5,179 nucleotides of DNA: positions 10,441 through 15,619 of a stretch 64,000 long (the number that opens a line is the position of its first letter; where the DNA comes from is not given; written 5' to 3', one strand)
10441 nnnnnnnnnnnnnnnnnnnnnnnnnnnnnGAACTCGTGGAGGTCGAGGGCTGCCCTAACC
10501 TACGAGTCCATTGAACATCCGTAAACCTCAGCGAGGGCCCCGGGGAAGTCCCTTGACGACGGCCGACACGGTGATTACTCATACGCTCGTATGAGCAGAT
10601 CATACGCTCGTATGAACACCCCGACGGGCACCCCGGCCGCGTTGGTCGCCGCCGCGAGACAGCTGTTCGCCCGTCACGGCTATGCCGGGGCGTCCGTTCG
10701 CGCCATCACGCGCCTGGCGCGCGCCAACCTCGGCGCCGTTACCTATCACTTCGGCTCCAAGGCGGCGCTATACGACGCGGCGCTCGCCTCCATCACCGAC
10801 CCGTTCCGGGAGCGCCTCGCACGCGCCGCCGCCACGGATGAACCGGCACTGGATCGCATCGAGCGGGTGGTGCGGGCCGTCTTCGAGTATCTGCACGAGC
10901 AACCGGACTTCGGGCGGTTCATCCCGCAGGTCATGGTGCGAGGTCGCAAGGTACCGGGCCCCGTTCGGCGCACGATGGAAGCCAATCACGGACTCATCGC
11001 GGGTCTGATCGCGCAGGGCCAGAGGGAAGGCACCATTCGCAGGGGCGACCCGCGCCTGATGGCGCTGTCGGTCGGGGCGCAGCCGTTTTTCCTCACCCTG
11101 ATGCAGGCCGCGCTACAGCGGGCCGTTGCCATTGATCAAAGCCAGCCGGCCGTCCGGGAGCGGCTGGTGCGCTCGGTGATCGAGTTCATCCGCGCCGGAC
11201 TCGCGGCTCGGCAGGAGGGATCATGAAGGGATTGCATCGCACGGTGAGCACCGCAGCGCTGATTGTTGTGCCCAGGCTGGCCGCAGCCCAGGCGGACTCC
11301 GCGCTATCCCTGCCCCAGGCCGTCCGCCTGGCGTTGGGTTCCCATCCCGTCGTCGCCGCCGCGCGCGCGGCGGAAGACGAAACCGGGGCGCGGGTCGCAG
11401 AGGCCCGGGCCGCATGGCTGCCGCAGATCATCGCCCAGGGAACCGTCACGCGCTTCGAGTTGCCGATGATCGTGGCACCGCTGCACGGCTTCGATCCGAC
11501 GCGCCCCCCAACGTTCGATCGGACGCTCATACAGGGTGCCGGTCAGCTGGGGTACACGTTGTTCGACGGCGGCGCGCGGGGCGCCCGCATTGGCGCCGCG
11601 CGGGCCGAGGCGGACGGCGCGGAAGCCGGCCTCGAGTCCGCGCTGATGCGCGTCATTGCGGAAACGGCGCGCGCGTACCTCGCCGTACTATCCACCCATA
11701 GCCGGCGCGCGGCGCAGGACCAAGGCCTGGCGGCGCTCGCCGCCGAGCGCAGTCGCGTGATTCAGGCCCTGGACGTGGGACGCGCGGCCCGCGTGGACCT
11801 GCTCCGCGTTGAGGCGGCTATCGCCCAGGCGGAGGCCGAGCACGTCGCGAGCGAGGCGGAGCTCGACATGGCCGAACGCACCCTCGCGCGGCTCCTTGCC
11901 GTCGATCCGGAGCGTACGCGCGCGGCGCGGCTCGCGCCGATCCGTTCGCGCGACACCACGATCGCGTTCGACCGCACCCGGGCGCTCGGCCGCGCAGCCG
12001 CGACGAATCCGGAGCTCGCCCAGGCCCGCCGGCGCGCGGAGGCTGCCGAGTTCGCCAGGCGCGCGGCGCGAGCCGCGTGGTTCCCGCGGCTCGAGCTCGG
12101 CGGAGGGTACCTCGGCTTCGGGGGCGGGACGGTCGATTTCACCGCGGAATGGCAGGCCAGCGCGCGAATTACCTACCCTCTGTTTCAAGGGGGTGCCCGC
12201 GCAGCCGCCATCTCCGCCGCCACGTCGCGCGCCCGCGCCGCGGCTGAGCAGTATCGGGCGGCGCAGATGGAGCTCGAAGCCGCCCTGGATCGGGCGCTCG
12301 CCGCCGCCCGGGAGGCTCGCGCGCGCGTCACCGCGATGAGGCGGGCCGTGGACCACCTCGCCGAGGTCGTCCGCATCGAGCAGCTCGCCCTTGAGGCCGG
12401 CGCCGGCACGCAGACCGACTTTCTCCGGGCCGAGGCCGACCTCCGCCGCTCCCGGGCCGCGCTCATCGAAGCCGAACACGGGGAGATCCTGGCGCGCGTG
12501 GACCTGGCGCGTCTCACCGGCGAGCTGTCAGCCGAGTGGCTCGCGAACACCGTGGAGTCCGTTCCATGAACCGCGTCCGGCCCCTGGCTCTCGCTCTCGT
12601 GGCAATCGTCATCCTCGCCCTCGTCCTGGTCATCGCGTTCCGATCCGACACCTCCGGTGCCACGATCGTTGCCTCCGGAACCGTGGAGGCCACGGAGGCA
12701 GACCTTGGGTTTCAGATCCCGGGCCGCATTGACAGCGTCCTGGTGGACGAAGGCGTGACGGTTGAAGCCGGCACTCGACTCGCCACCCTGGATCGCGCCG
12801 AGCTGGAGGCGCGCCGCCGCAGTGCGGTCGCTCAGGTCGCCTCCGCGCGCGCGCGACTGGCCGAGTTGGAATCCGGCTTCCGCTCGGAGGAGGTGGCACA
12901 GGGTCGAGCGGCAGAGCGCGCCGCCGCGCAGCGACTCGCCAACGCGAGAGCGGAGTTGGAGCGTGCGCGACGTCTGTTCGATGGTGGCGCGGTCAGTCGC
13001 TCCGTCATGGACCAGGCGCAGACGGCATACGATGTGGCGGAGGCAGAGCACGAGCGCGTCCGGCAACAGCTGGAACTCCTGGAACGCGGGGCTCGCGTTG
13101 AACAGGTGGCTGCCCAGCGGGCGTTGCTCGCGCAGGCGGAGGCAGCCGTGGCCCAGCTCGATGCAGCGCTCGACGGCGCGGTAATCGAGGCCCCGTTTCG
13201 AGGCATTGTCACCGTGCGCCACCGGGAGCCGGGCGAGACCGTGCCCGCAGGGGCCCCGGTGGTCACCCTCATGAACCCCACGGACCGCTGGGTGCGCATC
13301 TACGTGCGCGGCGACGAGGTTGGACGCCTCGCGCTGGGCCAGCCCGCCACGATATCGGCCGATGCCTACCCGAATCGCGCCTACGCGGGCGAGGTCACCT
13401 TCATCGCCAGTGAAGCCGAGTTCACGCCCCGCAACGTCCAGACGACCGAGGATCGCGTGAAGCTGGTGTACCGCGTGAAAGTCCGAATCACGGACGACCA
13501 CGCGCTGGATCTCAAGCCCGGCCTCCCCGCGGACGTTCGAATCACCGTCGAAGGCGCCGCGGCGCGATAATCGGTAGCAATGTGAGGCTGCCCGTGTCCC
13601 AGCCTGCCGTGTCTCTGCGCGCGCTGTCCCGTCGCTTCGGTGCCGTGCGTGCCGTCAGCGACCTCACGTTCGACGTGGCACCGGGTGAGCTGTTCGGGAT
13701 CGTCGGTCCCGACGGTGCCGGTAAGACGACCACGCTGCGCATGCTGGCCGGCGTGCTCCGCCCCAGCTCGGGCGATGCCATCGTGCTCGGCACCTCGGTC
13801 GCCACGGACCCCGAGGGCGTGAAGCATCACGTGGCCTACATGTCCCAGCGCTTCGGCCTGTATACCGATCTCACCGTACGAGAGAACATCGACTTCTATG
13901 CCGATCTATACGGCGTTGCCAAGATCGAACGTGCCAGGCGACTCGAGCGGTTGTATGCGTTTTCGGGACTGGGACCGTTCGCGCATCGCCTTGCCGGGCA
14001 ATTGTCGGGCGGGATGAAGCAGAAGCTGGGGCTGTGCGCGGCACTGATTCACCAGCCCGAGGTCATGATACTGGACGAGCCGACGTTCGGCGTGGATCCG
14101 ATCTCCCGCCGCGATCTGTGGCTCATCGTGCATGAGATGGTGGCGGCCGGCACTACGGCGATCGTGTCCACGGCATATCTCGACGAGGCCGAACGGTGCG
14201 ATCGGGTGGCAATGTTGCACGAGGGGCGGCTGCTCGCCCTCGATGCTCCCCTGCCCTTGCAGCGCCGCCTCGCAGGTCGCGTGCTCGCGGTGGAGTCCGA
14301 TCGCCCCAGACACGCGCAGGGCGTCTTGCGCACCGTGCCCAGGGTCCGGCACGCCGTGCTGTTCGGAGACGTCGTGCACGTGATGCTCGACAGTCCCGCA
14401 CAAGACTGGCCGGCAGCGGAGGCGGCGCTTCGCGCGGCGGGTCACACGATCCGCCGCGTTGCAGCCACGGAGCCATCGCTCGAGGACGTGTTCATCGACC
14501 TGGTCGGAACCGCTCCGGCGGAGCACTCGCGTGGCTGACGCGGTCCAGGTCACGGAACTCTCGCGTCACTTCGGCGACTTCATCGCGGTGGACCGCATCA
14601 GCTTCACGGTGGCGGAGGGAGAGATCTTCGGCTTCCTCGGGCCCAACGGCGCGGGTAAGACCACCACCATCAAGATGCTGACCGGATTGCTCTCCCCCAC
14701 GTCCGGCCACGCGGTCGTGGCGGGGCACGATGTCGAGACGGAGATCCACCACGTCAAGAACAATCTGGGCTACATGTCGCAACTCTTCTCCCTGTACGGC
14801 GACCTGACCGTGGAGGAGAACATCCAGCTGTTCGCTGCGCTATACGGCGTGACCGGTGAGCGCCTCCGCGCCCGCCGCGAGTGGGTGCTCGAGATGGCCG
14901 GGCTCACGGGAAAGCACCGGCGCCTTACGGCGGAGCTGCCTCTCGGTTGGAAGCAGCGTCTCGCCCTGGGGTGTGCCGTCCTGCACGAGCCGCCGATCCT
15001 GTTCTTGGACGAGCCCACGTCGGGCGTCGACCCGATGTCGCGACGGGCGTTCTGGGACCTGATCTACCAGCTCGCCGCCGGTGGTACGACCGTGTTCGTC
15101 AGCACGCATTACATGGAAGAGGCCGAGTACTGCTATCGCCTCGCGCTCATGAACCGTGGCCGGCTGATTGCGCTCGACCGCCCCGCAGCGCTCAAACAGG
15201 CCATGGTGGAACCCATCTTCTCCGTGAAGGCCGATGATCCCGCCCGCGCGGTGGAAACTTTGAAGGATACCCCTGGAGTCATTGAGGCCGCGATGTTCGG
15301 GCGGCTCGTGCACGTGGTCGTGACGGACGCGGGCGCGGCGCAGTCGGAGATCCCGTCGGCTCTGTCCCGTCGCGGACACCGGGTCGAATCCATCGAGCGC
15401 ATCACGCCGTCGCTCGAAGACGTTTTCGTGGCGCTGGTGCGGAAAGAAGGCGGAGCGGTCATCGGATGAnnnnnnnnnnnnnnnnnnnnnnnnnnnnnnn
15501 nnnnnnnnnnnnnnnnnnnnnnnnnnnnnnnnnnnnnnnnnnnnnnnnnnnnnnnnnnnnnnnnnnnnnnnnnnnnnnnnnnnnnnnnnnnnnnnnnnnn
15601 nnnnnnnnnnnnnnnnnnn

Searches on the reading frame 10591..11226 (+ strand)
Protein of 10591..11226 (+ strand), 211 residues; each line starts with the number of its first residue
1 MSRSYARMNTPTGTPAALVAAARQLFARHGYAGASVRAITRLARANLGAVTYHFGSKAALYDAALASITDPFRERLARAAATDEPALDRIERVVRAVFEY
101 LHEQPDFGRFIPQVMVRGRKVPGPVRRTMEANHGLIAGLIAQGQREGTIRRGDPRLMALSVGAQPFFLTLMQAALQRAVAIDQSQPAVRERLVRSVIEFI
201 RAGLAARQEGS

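Call 51: search_protein_families(library=pfam, proteins=[window:10591-11226:+], max_evalue=0.00001)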
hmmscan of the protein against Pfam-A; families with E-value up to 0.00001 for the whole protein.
window:10591-11226:+ (211 aa): 2 families
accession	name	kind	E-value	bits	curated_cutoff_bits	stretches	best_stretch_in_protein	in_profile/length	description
PF00440.29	TetR_N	-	2.2e-11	43.8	24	1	18-64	1-47/47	Bacterial regulatory proteins, tetR family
PF17938.6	TetR_C_29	-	2.9e-09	37.5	26.2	1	88-200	3-119/119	Tetracyclin repressor-like, C-terminal domain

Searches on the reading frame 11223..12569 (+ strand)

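Call 51: search_protein_families(library=pfam, proteins=[window:11223-12569:+], max_evalue=0.00001)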
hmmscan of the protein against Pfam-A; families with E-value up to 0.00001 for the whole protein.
window:11223-12569:+ (448 aa): 1 family
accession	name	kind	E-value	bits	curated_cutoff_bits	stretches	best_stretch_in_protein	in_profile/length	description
PF02321.23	OEP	-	4.8e-51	173.7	22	2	254-433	4-187/187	Outer membrane efflux protein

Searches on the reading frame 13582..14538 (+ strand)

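Call 52: search_protein_families(library=pfam, proteins=[window:13582-14538:+], max_evalue=0.00001)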
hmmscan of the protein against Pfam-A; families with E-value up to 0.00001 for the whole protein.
window:13582-14538:+ (318 aa): 2 families
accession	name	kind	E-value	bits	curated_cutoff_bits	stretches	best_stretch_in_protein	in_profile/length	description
PF00005.33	ABC_tran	-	1.2e-29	104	25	1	26-168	2-136/137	ABC transporter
PF13304.12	AAA_21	-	2.5e-06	28.2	27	0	138-176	235-276/304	AAA domain, putative AbiEii toxin, Type IV TA system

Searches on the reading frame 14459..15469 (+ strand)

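Call 52: search_protein_families(library=pfam, proteins=[window:14459-15469:+], max_evalue=0.00001)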
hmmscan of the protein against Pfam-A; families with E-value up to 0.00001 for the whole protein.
window:14459-15469:+ (336 aa): 3 families
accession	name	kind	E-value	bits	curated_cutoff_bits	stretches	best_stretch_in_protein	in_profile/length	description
PF00005.33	ABC_tran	-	7.7e-31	108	25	1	45-188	2-137/137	ABC transporter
PF13304.12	AAA_21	-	2.1e-10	41.6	27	1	167-217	244-298/304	AAA domain, putative AbiEii toxin, Type IV TA system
PF13732.12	DrrA1-3_C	-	2.4e-08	35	27.4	1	244-327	5-81/81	ATP-binding protein DrrA1-3-like, C-terminal domain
